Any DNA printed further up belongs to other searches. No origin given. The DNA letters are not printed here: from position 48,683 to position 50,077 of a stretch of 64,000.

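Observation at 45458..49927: A co-directional cluster of HpaB-type monooxygenase, LON-N protein, SMT-like methyltransferase and Rieske oxygenase.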

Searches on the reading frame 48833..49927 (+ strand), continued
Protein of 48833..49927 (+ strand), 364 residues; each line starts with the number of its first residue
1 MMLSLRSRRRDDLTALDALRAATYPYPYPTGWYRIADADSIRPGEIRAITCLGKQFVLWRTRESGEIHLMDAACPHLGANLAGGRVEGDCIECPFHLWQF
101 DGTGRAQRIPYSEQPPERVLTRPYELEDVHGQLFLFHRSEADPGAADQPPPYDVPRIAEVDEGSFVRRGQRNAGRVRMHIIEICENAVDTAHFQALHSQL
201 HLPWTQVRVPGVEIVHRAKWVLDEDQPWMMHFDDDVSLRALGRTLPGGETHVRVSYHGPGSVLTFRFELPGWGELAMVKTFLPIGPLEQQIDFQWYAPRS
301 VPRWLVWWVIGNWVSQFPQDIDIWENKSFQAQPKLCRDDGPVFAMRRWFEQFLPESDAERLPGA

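Call 61: list_cluster_members(proteins=[P0275, P0280, P0281, P0282, P0283, P0284, P0288, P0291, P0292, P0277])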
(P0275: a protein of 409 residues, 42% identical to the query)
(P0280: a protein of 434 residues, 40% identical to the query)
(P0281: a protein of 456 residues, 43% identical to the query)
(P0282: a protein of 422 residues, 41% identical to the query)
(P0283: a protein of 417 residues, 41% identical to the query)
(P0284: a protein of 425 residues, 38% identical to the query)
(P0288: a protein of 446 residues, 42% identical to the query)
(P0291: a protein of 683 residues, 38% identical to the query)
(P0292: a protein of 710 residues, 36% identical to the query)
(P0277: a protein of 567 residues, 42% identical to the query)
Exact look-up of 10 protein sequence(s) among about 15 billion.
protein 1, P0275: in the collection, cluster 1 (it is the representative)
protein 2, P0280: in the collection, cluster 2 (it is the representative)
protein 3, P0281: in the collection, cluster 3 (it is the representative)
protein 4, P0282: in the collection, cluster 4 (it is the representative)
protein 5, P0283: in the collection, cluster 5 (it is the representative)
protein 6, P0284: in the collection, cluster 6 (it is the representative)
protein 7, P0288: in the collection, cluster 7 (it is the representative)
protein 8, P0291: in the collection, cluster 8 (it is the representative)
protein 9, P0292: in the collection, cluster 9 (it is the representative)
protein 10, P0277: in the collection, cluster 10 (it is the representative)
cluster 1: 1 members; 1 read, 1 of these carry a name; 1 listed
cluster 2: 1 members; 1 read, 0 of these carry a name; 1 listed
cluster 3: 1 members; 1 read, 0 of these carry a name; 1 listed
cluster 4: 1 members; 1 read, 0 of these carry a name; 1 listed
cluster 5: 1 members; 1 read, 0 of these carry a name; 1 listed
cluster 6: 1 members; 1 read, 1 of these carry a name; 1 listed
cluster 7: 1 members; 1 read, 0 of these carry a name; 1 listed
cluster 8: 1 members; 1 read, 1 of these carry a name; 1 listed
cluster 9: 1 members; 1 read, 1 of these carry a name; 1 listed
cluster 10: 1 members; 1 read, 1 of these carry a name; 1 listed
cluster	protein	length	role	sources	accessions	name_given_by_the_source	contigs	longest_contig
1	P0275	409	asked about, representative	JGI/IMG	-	cholesterol 7-dehydrogenase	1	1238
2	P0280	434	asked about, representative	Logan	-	-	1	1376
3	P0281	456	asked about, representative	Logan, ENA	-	-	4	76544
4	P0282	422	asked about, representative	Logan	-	-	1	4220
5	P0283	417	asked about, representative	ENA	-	-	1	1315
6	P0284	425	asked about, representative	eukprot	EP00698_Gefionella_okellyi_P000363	TRINITY_DN10312_c0_g1_i2.p1 TRINITY_DN10312_c0_g1~~TRINITY_DN10312_c0_g1_i2.p1 ORF ...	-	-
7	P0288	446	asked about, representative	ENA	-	-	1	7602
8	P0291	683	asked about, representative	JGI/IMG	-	cholesterol 7-dehydrogenase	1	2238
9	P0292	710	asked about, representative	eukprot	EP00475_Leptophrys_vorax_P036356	TRINITY_DN6131_c0_g1_i1.p1 TRINITY_DN6131_c0_g1~~TRINITY_DN6131_c0_g1_i1.p1 ORF ...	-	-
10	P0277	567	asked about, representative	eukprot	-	Clim_evm5s108 gene=Clim_evmTU5s108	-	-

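Call 82: list_cluster_members(proteins=[P0295, P0306, P0312, P0318, P0324, P0326, P0335, P0336, P0344, P0351])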
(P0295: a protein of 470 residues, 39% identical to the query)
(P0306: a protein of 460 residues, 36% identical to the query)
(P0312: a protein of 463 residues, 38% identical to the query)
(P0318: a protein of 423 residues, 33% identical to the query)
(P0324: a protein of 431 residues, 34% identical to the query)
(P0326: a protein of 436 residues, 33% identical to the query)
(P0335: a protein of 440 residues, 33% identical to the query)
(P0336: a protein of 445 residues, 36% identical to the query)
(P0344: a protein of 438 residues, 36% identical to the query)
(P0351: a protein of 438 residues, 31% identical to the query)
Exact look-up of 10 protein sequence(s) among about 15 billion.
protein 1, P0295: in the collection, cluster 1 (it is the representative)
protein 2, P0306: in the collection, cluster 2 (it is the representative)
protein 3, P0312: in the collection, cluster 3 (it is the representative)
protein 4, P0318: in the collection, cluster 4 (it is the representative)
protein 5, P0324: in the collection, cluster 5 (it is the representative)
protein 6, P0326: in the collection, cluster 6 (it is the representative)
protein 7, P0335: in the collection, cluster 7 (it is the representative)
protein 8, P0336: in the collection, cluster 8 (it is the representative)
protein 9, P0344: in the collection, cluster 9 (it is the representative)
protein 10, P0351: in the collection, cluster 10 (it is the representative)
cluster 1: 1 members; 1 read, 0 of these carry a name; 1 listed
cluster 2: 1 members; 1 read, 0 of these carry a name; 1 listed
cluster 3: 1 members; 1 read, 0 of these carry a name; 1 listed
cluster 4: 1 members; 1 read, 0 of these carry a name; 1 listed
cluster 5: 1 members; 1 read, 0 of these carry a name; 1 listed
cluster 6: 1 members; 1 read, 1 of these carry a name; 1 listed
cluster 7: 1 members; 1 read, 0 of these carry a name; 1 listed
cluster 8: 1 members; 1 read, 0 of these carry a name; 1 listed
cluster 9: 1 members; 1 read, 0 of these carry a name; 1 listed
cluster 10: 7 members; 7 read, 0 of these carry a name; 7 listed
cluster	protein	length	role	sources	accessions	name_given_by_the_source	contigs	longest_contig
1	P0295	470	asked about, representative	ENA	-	-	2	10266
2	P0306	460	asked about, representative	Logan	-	-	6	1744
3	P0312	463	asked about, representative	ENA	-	-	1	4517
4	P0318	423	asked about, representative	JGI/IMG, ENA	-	-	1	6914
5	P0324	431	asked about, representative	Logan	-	-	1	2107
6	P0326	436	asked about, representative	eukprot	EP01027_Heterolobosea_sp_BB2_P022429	GEZU01033025.1.p1 GENE.GEZU01033025.1~~GEZU01033025.1.p1 ORF type:complete len:456 ...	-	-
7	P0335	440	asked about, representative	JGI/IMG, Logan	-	-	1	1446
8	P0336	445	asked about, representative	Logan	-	-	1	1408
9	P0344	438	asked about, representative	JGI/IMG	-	-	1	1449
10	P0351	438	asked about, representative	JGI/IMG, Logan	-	-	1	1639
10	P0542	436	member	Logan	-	-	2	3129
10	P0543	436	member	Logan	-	-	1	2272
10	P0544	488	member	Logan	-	-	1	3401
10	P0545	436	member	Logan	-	-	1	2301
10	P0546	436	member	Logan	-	-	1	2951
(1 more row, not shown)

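Call 92: find_encoding_contigs(protein=P0230, flank=8000, max_places=2)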
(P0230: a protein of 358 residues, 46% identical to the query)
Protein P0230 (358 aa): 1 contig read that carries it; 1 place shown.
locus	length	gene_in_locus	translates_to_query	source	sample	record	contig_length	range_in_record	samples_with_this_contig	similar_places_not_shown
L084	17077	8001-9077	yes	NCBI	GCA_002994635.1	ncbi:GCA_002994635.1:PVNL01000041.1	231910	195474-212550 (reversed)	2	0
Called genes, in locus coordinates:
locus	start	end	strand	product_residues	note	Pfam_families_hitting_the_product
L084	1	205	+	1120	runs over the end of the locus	PF00069:Pkinase, PF07714:PK_Tyr_Ser-Thr, PF24814:WD40_Prp19, PF25168:Beta-prop_WDR36-Utp21_2nd, PF25174:Beta-prop_THOC3, PF23414:Beta-prop_EML_2, PF24807:WD40_CDC20-Fz, PF24817:WD40_WDHD1_1st, +13 more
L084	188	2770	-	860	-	PF00931:NB-ARC (weak), PF13401:AAA_22 (faint)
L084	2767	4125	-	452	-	PF13191:AAA_16 (faint)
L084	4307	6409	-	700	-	PF03571:Peptidase_M49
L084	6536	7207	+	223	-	PF10988:DUF2807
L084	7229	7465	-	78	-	-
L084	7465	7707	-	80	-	-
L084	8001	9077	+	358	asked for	PF00355:Rieske, PF19298:KshA_C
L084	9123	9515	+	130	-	PF01258:zf-dskA_traR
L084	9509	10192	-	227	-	-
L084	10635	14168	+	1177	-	PF04185:Phosphoesterase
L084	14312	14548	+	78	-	-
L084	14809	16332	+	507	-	PF00171:Aldedh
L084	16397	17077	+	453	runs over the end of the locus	PF00120:Gln-synt_C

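Call 93: find_encoding_contigs(protein=P0177, flank=8000, max_places=3)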
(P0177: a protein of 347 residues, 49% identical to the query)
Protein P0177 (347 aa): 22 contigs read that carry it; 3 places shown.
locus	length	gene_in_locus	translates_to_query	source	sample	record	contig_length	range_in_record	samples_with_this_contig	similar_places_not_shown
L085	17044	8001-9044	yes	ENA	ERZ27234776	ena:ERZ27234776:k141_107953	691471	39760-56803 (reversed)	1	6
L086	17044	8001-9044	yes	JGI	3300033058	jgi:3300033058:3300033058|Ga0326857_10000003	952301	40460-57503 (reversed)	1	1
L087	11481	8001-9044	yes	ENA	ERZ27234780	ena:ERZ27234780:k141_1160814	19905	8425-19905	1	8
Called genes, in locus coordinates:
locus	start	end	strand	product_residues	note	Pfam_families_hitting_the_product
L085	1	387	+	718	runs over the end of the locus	PF07715:Plug, PF00593:TonB_dep_Rec_b-barrel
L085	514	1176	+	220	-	-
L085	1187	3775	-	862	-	PF07715:Plug, PF00593:TonB_dep_Rec_b-barrel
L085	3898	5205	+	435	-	PF06742:DUF1214 (faint)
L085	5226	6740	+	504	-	PF00884:Sulfatase, PF01663:Phosphodiest (weak), PF16347:SGSH_C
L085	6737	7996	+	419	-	PF00753:Lactamase_B, PF14863:Alkyl_sulf_dimr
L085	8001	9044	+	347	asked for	PF00355:Rieske, PF19298:KshA_C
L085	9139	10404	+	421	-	-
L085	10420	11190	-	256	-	PF04191:PEMT (faint), PF02544:Steroid_dh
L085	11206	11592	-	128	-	-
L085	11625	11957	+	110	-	-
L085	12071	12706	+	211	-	-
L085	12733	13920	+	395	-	-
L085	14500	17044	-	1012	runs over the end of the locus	PF07715:Plug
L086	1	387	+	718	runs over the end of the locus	PF07715:Plug, PF00593:TonB_dep_Rec_b-barrel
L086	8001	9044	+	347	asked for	PF00355:Rieske, PF19298:KshA_C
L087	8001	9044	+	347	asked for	PF00355:Rieske, PF19298:KshA_C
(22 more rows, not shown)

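Call 108: fold_search(model_id=the predicted structure, library=pdb)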
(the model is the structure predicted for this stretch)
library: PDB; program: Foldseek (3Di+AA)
matches with E <= 10: 1373; with E <= 0.001: 188
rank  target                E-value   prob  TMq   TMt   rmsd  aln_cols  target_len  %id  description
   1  4qdf_B                2.5e-24  1.00  0.71  0.72   4.3       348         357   27  Crystal structure of apo KshA5 and KshA1 in complex with 1,4-30Q-CoA from R. rhodochrous (released 2014-07-30)
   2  4qdc                  2.8e-24  1.00  0.71  0.70   4.2       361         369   25  Crystal structure of 3-ketosteroid-9-alpha-hydroxylase 5 (KshA5) from R. rhodochrous in complex with FE2/S2 (INORGANIC)  (released 2014-07-30)
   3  4qdf_A                5.1e-23  1.00  0.71  0.71   4.5       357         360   25  Crystal structure of apo KshA5 and KshA1 in complex with 1,4-30Q-CoA from R. rhodochrous (released 2014-07-30)
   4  4qck                  1.4e-21  1.00  0.68  0.70   4.3       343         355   25  Crystal structure of 3-ketosteroid-9-alpha-hydroxylase (KshA) from M. tuberculosis in complex with 4-androstene-3,17-dio (released 2014-07-30)
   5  4qdd                  2.0e-21  1.00  0.71  0.71   3.9       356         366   25  Crystal structure of 3-ketosteroid-9-alpha-hydroxylase 5 (KshA5) from R. rhodochrous in complex with 1,4-30Q-CoA (released 2014-07-30)
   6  2zyl                  2.5e-21  1.00  0.69  0.70   4.3       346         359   25  Crystal structure of 3-ketosteroid-9-alpha-hydroxylase (KshA) from M. tuberculosis (released 2009-03-03)
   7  7szh_B                4.5e-21  1.00  0.68  0.75   4.7       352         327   17  Structure of the Rieske Non-heme Iron Oxygenase SxtT with beta-saxitoxinol Bound (released 2022-01-19)
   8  6wnb_B                2.5e-20  1.00  0.67  0.74   4.7       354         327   17  Structure of the Rieske non-heme iron oxygenase SxtT with dideoxysaxitoxin bound (released 2020-06-17)
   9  6wn3_B                2.7e-20  1.00  0.68  0.75   4.5       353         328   17  Structure of the Rieske non-heme iron oxygenase SxtT (released 2020-06-17)
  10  6wn3_A                3.3e-20  1.00  0.66  0.73   5.1       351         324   17  Structure of the Rieske non-heme iron oxygenase SxtT (released 2020-06-17)
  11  6wnb_A                6.5e-20  1.00  0.65  0.73   4.9       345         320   18  Structure of the Rieske non-heme iron oxygenase SxtT with dideoxysaxitoxin bound (released 2020-06-17)
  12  6wn3_C                8.1e-20  1.00  0.65  0.73   5.0       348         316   18  Structure of the Rieske non-heme iron oxygenase SxtT (released 2020-06-17)
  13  7szf_B                1.2e-19  1.00  0.67  0.75   4.7       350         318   17  Structure of the Rieske Non-heme Iron Oxygenase GxtA with beta-Saxitoxinol Bound (released 2022-01-19)
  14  7sze_B                1.3e-19  1.00  0.68  0.74   4.8       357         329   17  Structure of the Rieske Non-heme Iron Oxygenase GxtA with Saxitoxin Bound (released 2022-01-19)
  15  7szh_C                1.3e-19  1.00  0.65  0.72   4.5       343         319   17  Structure of the Rieske Non-heme Iron Oxygenase SxtT with beta-saxitoxinol Bound (released 2022-01-19)
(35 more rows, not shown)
